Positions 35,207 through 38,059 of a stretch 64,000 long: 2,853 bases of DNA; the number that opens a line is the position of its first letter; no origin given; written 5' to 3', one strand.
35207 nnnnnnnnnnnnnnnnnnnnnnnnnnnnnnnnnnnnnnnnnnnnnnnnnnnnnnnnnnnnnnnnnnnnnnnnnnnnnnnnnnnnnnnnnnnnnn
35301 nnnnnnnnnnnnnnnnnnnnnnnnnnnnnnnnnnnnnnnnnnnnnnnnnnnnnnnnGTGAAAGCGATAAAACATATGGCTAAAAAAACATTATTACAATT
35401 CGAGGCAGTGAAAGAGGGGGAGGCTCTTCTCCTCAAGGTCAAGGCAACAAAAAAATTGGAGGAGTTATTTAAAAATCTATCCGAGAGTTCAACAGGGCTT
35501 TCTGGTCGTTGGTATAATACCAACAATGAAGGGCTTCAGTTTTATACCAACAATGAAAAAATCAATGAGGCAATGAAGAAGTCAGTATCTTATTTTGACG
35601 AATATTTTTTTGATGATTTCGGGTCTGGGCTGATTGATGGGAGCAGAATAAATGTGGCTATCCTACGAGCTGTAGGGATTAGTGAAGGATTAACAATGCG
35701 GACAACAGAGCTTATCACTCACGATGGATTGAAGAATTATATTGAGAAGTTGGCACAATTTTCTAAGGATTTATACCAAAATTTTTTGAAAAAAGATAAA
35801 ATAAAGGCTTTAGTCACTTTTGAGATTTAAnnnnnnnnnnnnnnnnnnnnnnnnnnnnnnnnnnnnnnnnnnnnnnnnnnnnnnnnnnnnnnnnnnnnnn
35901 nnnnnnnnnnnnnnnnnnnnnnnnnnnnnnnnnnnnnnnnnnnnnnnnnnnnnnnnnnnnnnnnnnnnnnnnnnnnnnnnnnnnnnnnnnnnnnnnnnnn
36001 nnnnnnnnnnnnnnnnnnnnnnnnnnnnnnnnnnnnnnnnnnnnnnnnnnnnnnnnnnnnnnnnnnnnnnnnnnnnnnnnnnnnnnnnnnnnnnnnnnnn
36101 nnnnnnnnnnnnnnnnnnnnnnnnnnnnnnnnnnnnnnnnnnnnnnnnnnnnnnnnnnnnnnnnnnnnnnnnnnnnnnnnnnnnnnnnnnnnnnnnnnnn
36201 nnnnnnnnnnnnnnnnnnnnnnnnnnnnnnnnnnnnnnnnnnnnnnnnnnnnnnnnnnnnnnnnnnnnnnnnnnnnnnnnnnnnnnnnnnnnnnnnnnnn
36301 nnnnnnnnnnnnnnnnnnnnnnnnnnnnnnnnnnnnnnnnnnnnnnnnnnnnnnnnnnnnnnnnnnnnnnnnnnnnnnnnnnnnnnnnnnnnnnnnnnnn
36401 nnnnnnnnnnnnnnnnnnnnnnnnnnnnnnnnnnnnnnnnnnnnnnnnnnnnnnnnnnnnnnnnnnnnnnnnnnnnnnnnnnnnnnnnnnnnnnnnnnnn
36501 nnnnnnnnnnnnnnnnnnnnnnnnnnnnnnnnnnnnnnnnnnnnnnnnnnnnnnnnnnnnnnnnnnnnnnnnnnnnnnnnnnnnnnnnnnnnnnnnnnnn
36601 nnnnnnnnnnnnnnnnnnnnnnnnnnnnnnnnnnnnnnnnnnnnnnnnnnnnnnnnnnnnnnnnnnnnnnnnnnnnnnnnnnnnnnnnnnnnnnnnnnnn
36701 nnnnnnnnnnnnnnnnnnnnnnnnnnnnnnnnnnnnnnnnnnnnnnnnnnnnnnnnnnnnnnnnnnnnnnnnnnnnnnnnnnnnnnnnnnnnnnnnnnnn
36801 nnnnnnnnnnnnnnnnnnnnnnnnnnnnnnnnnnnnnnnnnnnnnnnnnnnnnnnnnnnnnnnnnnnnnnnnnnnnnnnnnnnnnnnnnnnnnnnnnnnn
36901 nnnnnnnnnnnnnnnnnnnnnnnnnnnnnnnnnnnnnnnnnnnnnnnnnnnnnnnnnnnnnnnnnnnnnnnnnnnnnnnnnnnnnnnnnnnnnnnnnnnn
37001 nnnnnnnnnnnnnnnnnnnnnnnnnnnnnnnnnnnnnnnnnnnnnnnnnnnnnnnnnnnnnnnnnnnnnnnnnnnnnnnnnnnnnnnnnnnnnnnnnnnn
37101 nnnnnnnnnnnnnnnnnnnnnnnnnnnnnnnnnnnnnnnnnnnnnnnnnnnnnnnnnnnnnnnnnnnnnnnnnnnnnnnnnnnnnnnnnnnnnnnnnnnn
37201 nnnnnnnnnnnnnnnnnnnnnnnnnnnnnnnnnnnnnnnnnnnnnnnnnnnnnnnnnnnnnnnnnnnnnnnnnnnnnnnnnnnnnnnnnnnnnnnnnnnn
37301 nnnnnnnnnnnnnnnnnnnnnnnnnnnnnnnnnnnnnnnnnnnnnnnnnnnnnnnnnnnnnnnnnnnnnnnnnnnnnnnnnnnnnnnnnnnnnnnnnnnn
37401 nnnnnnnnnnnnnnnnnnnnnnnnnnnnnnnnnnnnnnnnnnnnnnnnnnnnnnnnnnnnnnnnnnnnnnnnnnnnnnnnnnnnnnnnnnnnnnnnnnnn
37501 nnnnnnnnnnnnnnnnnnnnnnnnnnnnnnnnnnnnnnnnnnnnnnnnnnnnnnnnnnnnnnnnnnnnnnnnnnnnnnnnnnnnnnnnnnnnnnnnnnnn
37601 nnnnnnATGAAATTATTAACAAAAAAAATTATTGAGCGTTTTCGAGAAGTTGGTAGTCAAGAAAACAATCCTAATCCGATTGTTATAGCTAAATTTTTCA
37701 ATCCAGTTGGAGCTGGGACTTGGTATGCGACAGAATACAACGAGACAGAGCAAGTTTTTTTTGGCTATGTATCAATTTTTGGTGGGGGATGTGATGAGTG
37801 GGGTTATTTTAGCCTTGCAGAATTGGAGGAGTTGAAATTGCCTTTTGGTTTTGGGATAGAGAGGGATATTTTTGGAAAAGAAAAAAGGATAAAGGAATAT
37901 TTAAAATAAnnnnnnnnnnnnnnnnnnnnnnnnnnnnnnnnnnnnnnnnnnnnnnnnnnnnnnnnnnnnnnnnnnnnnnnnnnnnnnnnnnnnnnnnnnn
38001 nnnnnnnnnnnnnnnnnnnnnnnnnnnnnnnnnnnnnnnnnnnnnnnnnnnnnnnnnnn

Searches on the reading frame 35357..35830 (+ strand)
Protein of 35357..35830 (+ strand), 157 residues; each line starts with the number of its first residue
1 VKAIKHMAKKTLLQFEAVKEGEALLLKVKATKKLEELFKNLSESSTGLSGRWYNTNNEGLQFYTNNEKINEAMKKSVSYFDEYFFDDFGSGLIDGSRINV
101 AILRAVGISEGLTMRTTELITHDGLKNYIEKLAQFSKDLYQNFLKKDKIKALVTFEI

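Call 10: search_protein_families(library=phrogs, proteins=[window:35357-35830:+], max_evalue=0.001)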
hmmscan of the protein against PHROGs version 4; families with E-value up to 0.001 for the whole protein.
window:35357-35830:+ (157 aa): 0 families

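Call 11: search_protein_families(library=pfam, proteins=[window:35357-35830:+], max_evalue=0.001)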
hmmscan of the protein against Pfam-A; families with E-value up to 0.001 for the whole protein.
window:35357-35830:+ (157 aa): 0 families

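Call 20: find_related_loci(query=window:35357-35830:+, collection=viral_contigs, flank=10000)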
Query window:35357-35830:+ (157 aa) in viral_contigs; peptide patterns used: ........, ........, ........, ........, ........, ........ (x = any residue, [..] = any of these).
54 stretches matched a pattern, but none encodes a relative of the query by tblastn (E <= 1e-3).

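Call 81: search_protein_families(library=pfam, proteins=[window:35375-35830:+], max_evalue=0.01)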
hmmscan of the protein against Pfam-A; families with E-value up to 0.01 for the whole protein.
window:35375-35830:+ (151 aa): 1 family
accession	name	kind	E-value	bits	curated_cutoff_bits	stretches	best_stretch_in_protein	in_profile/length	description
PF10388.15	YkuI_C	-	0.0014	18.9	26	1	16-66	41-91/166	EAL-domain associated signalling protein domain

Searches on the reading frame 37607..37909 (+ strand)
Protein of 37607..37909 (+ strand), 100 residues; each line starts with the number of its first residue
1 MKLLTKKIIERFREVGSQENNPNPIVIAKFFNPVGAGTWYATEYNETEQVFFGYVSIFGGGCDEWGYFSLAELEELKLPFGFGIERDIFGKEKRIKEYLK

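Call 81: search_protein_families(library=pfam, proteins=[window:37607-37909:+], max_evalue=0.01)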
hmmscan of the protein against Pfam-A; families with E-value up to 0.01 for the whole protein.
window:37607-37909:+ (100 aa): 1 family
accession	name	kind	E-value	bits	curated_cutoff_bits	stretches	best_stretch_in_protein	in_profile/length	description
PF11171.13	DUF2958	-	6.2e-19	68.8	21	1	4-99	2-101/111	Protein of unknown function (DUF2958)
